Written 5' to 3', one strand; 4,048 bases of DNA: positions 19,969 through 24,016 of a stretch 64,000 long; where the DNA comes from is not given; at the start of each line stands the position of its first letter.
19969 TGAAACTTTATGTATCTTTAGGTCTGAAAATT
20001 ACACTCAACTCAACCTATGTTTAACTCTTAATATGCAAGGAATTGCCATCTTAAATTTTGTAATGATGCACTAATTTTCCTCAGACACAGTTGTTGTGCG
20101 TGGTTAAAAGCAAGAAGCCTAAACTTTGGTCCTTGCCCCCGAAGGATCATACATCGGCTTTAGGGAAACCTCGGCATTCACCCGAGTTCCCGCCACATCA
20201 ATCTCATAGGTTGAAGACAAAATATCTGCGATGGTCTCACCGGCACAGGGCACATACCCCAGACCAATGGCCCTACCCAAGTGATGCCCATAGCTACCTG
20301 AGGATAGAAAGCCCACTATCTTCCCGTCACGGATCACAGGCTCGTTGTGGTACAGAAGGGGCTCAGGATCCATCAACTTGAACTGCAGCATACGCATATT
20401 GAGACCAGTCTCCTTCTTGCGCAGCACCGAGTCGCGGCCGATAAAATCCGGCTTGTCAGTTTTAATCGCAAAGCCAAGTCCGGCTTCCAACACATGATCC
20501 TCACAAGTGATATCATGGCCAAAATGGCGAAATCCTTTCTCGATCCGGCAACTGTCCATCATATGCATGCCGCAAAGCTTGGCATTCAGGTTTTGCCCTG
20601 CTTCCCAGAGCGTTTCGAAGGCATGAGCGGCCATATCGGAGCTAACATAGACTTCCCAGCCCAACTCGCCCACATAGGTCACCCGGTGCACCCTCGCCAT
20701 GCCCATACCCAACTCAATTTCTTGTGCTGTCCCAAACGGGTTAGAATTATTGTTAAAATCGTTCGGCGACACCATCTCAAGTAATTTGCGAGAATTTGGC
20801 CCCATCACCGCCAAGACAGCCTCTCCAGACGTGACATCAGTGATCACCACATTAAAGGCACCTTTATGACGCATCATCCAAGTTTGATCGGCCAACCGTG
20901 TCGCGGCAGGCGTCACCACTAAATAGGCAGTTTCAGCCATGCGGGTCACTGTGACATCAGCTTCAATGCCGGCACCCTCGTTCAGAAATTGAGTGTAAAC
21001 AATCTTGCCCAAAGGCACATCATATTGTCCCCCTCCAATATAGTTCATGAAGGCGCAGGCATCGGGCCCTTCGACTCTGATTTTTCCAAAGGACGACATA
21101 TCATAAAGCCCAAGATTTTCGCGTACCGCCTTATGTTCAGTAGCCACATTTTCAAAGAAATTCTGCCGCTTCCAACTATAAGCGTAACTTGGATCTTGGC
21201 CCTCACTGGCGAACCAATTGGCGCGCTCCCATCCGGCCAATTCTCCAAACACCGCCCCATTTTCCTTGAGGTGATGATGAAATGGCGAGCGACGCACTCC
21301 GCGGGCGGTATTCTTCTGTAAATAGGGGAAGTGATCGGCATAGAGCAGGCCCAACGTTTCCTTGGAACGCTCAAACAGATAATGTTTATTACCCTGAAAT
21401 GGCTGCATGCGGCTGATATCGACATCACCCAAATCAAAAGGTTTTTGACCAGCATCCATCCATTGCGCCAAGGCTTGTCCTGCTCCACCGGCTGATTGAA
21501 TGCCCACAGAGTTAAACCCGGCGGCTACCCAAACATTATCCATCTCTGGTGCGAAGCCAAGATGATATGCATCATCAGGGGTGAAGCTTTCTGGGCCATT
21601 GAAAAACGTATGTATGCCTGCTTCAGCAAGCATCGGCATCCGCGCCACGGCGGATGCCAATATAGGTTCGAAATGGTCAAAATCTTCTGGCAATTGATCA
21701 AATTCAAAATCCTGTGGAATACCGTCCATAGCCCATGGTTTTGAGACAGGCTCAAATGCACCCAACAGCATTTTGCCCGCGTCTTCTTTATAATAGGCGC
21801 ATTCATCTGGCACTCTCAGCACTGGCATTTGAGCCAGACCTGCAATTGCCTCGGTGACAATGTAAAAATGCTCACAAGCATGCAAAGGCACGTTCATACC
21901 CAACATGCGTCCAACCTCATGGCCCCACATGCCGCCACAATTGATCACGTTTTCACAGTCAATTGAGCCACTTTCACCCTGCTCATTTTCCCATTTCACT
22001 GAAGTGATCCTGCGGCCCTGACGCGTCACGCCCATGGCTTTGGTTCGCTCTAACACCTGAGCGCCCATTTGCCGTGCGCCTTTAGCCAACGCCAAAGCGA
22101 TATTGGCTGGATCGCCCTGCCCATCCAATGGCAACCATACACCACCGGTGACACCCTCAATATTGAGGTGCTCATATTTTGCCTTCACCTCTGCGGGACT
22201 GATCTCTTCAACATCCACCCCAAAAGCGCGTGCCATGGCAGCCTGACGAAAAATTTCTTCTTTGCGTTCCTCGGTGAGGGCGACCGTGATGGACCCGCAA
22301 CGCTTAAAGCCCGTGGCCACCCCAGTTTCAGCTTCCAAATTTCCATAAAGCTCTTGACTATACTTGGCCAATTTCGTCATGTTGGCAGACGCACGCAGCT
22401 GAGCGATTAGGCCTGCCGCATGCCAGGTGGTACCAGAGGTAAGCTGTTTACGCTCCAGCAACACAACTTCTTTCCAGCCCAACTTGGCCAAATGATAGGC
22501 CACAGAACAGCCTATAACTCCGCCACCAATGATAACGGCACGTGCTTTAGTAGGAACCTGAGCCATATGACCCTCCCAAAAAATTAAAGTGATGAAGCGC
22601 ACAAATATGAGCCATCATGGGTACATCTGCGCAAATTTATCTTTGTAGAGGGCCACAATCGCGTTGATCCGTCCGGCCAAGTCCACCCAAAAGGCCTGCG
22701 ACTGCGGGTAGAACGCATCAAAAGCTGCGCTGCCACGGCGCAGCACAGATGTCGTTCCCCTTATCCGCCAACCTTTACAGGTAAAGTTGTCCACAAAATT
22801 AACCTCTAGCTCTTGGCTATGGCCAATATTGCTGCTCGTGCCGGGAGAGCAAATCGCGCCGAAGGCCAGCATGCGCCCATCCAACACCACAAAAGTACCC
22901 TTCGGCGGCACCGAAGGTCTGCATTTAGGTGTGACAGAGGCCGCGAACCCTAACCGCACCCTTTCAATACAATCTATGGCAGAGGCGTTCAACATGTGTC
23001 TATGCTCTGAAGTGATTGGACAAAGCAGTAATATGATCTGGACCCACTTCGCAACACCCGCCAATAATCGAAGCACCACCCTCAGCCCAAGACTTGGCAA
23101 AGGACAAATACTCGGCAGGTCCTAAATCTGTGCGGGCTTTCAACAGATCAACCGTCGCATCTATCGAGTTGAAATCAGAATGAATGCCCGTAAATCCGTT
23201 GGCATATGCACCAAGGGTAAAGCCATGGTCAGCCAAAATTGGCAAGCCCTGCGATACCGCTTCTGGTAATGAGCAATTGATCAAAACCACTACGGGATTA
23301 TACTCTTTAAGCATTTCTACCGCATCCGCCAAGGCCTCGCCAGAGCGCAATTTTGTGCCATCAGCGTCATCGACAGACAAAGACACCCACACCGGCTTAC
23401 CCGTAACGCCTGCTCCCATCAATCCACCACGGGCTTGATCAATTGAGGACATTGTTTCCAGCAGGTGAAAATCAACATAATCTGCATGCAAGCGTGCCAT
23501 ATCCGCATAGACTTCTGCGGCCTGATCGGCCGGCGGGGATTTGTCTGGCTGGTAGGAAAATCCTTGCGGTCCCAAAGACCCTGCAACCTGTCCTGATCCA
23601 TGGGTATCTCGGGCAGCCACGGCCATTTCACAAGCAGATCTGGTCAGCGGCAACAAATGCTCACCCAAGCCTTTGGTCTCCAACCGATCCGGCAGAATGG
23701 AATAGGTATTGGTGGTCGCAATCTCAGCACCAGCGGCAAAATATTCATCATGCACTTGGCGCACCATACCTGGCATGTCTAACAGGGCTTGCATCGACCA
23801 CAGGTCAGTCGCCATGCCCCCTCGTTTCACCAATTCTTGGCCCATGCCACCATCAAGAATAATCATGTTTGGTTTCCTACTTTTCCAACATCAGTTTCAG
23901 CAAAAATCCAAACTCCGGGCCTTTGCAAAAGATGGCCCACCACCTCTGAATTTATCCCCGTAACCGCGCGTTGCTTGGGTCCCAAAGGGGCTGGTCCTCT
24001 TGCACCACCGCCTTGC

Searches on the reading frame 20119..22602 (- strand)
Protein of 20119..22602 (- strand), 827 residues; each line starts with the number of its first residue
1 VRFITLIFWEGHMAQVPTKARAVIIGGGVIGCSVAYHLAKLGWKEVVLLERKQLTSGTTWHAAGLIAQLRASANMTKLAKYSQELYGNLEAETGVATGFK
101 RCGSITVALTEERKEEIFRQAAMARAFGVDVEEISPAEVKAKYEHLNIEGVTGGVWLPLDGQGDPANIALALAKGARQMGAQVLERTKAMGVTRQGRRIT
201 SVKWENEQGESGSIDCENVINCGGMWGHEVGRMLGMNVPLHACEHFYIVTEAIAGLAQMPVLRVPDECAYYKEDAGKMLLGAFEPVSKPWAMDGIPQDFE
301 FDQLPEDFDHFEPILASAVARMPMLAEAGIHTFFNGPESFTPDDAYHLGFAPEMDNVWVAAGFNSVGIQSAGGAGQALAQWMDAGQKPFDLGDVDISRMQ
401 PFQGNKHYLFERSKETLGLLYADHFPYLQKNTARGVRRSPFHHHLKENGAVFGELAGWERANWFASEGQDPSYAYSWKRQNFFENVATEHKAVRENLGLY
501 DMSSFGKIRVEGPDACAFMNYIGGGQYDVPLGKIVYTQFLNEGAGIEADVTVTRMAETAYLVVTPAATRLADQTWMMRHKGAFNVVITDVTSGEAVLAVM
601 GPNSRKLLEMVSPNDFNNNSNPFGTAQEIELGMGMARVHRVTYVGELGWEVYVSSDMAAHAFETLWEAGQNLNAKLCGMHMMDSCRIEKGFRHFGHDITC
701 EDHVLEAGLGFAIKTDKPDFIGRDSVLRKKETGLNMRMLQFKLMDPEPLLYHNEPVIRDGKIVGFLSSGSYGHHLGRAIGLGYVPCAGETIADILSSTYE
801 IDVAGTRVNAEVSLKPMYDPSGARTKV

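Call 7: search_protein_families(library=pfam, proteins=[window:20119-22602:-], max_evalue=0.001)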
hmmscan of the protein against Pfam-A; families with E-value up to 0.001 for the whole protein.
window:20119-22602:- (827 aa): 10 families
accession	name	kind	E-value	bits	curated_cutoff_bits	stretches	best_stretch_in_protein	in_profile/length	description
PF01571.26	GCV_T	-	2.7e-72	243.5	25.6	1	442-712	2-255/255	Aminomethyltransferase folate-binding domain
PF01266.30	DAO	-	2.3e-71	241.6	27.9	1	22-381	2-353/353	FAD dependent oxidoreductase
PF08669.17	GCV_T_C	-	5.3e-20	71.5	25.9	1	738-819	3-80/80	Glycine cleavage T-protein C-terminal barrel domain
PF16350.10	FAO_M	-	7.5e-15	55.3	27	1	385-439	2-56/56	FAD dependent oxidoreductase central domain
PF00890.30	FAD_binding_2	-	3.2e-06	27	20.4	1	22-228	2-206/414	FAD binding domain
PF01494.25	FAD_binding_3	-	4e-06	26.7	22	0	171-237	105-170/349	FAD binding domain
PF07992.20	Pyr_redox_2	-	1.7e-05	24.8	26.1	1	16-52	139-174/291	Pyridine nucleotide-disulphide oxidoreductase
PF00070.33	Pyr_redox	-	2.7e-05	25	22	1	21-52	1-31/82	Pyridine nucleotide-disulphide oxidoreductase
PF13450.12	NAD_binding_8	-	0.00013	22.6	21.9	1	24-70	1-48/68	NAD(P)-binding Rossmann-like domain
PF12831.13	FAD_oxidored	-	0.00092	19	27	0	23-224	3-145/416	FAD dependent oxidoreductase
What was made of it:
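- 20119..28237 (-): Host flank: two DAO+GCV_T dehydrogenases (dimethylglycine/sarcosine type), homocysteine S-methyltransferase, two LysE exporters and an HTH-cupin regulator. Pfam (call 7).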

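Call 28: find_homologous_proteins(query=window:20119-22602:-, max_evalue=1e-100)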
Query window:20119-22602:- (827 aa): 8000 proteins with E <= 1e-100 among 8000 candidates; the best 120 are listed.
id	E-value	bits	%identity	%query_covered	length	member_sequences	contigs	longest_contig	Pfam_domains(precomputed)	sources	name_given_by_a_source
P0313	0.0e+0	1903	100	99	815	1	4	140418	PF01571.27,PF08669.18,PF01266.31,PF16350.11,PF00890.31,PF07992.21,PF01494.26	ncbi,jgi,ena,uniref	ncbi:FAD-dependent oxidoreductase [uncultured Planktomarina sp.]|uniref:GcvT family protein n=1 Tax=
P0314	0.0e+0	1901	100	99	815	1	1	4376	PF01571.27,PF08669.18,PF01266.31,PF16350.11,PF00890.31,PF07992.21,PF01494.26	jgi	jgi:glycine cleavage system aminomethyltransferase T/glycine/D-amino acid oxidase-like deaminating e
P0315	0.0e+0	1899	100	99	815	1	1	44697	PF01571.27,PF08669.18,PF01266.31,PF16350.11,PF00890.31,PF07992.21,PF01494.26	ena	-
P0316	0.0e+0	1896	100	99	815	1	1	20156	PF01571.27,PF08669.18,PF01266.31,PF16350.11,PF00890.31,PF07992.21,PF01494.26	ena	-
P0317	0.0e+0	1893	99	99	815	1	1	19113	PF01571.27,PF08669.18,PF01266.31,PF16350.11,PF00890.31,PF07992.21,PF01494.26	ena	-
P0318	0.0e+0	1888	99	99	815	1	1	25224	PF01571.27,PF08669.18,PF01266.31,PF16350.11,PF00890.31,PF07992.21,PF01494.26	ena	-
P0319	0.0e+0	1886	99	99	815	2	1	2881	PF01571.27,PF08669.18,PF01266.31,PF16350.11,PF00890.31,PF01494.26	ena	-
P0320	0.0e+0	1878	99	98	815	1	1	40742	PF01571.27,PF08669.18,PF01266.31,PF16350.11,PF00890.31,PF07992.21,PF01494.26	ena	-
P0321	0.0e+0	1878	98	99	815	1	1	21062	PF01571.27,PF08669.18,PF01266.31,PF16350.11,PF00890.31,PF07992.21,PF01494.26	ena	-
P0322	0.0e+0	1878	99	98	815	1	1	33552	PF01571.27,PF08669.18,PF01266.31,PF16350.11,PF00890.31,PF07992.21,PF01494.26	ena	-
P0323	0.0e+0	1875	98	98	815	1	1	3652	PF01571.27,PF08669.18,PF01266.31,PF16350.11,PF00890.31,PF07992.21,PF01494.26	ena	-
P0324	0.0e+0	1874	98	98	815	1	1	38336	PF01571.27,PF08669.18,PF01266.31,PF16350.11,PF00890.31,PF07992.21,PF01494.26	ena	-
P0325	0.0e+0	1841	96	99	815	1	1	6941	PF01571.27,PF08669.18,PF01266.31,PF16350.11,PF00890.31,PF07992.21,PF01494.26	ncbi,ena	-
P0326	0.0e+0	1840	96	98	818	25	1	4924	PF01571.27,PF08669.18,PF01266.31,PF16350.11,PF00890.31,PF07992.21,PF01494.26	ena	-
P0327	0.0e+0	1839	96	98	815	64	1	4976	PF01571.27,PF08669.18,PF01266.31,PF16350.11,PF00890.31,PF07992.21,PF01494.26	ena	-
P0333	0.0e+0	1819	95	98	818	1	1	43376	PF01571.27,PF08669.18,PF01266.31,PF16350.11,PF00890.31,PF07992.21,PF00070.34,PF01494.26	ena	-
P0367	0.0e+0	1764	92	99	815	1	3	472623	PF01571.27,PF08669.18,PF01266.31,PF16350.11,PF00890.31,PF07992.21,PF00070.34,PF01494.26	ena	-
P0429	0.0e+0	1739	89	98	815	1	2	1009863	PF01571.27,PF08669.18,PF01266.31,PF16350.11,PF00890.31,PF01494.26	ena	-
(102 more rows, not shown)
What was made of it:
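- The flanking dehydrogenase is 100% identical to an NCBI protein from 'uncultured Planktomarina sp.' (call 28).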

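Call 29: find_encoding_contigs(protein=P0367, flank=10000, max_places=3)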
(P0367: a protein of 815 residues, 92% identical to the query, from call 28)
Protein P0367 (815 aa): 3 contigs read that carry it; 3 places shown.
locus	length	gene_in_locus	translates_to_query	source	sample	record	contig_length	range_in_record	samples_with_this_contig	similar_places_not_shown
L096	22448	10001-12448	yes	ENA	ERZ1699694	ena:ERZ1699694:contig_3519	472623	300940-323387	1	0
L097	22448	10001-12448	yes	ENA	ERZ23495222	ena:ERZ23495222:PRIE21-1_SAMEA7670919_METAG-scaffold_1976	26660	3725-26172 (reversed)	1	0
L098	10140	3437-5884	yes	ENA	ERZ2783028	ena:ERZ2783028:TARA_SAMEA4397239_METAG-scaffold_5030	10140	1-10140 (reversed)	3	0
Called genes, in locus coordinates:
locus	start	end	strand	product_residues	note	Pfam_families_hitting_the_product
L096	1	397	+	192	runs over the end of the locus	PF03548:LolA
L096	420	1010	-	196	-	PF19489:SLT_4, PF01464:SLT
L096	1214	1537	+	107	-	PF08755:YccV-like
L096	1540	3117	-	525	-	PF01019:G_glu_transpept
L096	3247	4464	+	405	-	PF00108:Thiolase_N, PF02803:Thiolase_C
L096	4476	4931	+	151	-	PF13185:GAF_2 (weak)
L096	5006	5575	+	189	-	PF13560:HTH_31, PF01381:HTH_3, PF07883:Cupin_2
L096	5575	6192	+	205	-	PF01810:LysE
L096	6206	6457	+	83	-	-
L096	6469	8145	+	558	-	PF01266:DAO, PF13738:Pyr_redox_3 (faint), PF16350:FAO_M, PF01571:GCV_T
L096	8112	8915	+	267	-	PF01571:GCV_T, PF08669:GCV_T_C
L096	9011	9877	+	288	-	PF02574:S-methyl_trans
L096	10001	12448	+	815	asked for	PF00070:Pyr_redox (faint), PF00890:FAD_binding_2 (faint), PF01266:DAO, PF01494:FAD_binding_3 (faint), PF07992:Pyr_redox_2 (faint), PF16350:FAO_M, PF01571:GCV_T, PF08669:GCV_T_C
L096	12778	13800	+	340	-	PF00356:LacI, PF00532:Peripla_BP_1, PF13407:Peripla_BP_4, PF13377:Peripla_BP_3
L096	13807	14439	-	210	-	PF02798:GST_N, PF13417:GST_N_3, PF13409:GST_N_2, PF13410:GST_C_2, PF00043:GST_C (weak)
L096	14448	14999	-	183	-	PF04055:Radical_SAM (weak)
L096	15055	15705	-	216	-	PF00919:UPF0004, PF04055:Radical_SAM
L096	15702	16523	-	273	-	PF01678:DAP_epimerase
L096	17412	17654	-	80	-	-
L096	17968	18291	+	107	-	PF09527:ATPase_gene1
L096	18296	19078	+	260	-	PF00119:ATP-synt_A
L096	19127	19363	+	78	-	PF00137:ATP-synt_C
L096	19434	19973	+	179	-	PF02326:YMF19, PF00430:ATP-synt_B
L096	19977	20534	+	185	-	PF05405:Mt_ATP-synt_B, PF00430:ATP-synt_B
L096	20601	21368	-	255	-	PF00392:GntR, PF07729:FCD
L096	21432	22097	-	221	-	PF13441:Gly-zipper_YMGG, PF05433:Rick_17kDa_Anti (weak), PF13488:Gly-zipper_Omp, PF00691:OmpA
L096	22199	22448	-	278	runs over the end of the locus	PF12833:HTH_18, PF01035:DNA_binding_1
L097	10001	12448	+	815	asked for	PF00070:Pyr_redox (faint), PF00890:FAD_binding_2 (faint), PF01266:DAO, PF01494:FAD_binding_3 (faint), PF07992:Pyr_redox_2 (faint), PF16350:FAO_M, PF01571:GCV_T, PF08669:GCV_T_C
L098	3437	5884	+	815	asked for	PF00070:Pyr_redox (faint), PF00890:FAD_binding_2 (faint), PF01266:DAO, PF01494:FAD_binding_3 (faint), PF07992:Pyr_redox_2 (faint), PF16350:FAO_M, PF01571:GCV_T, PF08669:GCV_T_C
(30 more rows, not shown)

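Call 30: find_encoding_contigs(protein=P0429, flank=10000, max_places=2)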
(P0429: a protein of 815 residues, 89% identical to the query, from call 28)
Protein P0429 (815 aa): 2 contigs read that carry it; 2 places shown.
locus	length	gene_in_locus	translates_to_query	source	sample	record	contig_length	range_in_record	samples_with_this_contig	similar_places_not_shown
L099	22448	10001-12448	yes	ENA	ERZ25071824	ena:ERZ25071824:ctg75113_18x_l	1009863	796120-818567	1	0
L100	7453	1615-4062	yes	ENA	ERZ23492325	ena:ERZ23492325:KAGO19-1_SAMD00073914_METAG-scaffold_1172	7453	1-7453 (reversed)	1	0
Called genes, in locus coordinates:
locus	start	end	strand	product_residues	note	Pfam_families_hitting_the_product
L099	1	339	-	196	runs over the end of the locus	PF19489:SLT_4, PF01464:SLT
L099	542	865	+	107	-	PF08755:YccV-like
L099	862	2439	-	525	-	PF01019:G_glu_transpept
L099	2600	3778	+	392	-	PF00108:Thiolase_N, PF02803:Thiolase_C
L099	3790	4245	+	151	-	PF13185:GAF_2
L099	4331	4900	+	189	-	PF13560:HTH_31, PF01381:HTH_3, PF07883:Cupin_2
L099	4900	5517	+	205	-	PF01810:LysE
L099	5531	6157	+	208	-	PF01810:LysE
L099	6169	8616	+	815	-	PF01266:DAO, PF13738:Pyr_redox_3 (faint), PF16350:FAO_M, PF01571:GCV_T, PF08669:GCV_T_C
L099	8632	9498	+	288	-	PF02574:S-methyl_trans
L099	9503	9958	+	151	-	PF01243:PNPOx_N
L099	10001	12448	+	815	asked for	PF00890:FAD_binding_2 (weak), PF01266:DAO, PF01494:FAD_binding_3 (faint), PF16350:FAO_M, PF01571:GCV_T, PF08669:GCV_T_C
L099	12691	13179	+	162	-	PF08238:Sel1 (weak)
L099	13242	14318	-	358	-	PF04371:PAD_porph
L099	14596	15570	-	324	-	PF00589:Phage_integrase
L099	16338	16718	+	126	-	-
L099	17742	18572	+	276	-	PF01678:DAP_epimerase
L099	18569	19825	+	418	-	PF00919:UPF0004, PF04055:Radical_SAM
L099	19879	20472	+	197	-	PF02798:GST_N (faint), PF13409:GST_N_2, PF13417:GST_N_3, PF13410:GST_C_2, PF00043:GST_C (weak)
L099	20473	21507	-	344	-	PF00356:LacI, PF00532:Peripla_BP_1, PF13407:Peripla_BP_4, PF13377:Peripla_BP_3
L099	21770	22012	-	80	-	PF01022:HTH_5 (weak)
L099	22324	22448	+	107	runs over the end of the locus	PF09527:ATPase_gene1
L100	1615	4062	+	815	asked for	PF00890:FAD_binding_2 (weak), PF01266:DAO, PF01494:FAD_binding_3 (faint), PF16350:FAO_M, PF01571:GCV_T, PF08669:GCV_T_C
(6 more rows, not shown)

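Call 31: find_encoding_contigs(protein=P0333, flank=10000, max_places=2)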
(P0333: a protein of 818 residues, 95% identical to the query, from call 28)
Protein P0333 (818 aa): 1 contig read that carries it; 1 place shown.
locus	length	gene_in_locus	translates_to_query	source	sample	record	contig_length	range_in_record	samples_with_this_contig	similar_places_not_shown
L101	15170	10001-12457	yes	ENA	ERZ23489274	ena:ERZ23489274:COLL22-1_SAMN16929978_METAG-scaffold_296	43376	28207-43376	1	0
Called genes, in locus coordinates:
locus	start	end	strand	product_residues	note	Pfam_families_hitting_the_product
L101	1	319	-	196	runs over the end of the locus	PF19489:SLT_4, PF01464:SLT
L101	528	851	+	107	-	PF08755:YccV-like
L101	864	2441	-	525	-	PF01019:G_glu_transpept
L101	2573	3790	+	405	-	PF00108:Thiolase_N, PF02803:Thiolase_C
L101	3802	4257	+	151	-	PF13185:GAF_2 (weak)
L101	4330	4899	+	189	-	PF13560:HTH_31, PF01381:HTH_3, PF07883:Cupin_2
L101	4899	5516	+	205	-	PF01810:LysE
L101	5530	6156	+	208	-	PF01810:LysE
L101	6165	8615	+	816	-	PF01266:DAO, PF13738:Pyr_redox_3 (faint), PF16350:FAO_M, PF01571:GCV_T, PF08669:GCV_T_C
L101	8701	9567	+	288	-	PF02574:S-methyl_trans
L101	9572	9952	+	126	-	PF01243:PNPOx_N (weak)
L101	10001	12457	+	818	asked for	PF00070:Pyr_redox (faint), PF00890:FAD_binding_2 (weak), PF01266:DAO, PF01494:FAD_binding_3 (faint), PF07992:Pyr_redox_2 (faint), PF16350:FAO_M, PF01571:GCV_T, PF08669:GCV_T_C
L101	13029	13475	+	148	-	PF00520:Ion_trans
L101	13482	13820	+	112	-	PF07885:Ion_trans_2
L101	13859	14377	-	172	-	PF08241:Methyltransf_11 (weak), PF13649:Methyltransf_25, PF08242:Methyltransf_12 (weak)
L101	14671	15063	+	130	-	-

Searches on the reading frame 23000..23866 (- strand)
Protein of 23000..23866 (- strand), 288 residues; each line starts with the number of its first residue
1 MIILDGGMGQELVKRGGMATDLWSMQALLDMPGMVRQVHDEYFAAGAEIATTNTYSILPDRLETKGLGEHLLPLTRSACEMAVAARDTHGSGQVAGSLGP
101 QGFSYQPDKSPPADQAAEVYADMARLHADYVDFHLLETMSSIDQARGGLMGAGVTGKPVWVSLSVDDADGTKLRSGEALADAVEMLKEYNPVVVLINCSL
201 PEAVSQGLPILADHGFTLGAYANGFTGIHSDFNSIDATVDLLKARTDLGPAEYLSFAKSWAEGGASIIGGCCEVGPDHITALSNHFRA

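Call 7: search_protein_families(library=pfam, proteins=[window:23000-23866:-], max_evalue=0.001)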
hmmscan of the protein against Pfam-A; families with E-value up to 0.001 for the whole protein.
window:23000-23866:- (288 aa): 1 family
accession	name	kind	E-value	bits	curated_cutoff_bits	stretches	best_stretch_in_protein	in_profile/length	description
PF02574.22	S-methyl_trans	-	1.3e-60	206.1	22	1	2-284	1-281/283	Homocysteine S-methyltransferase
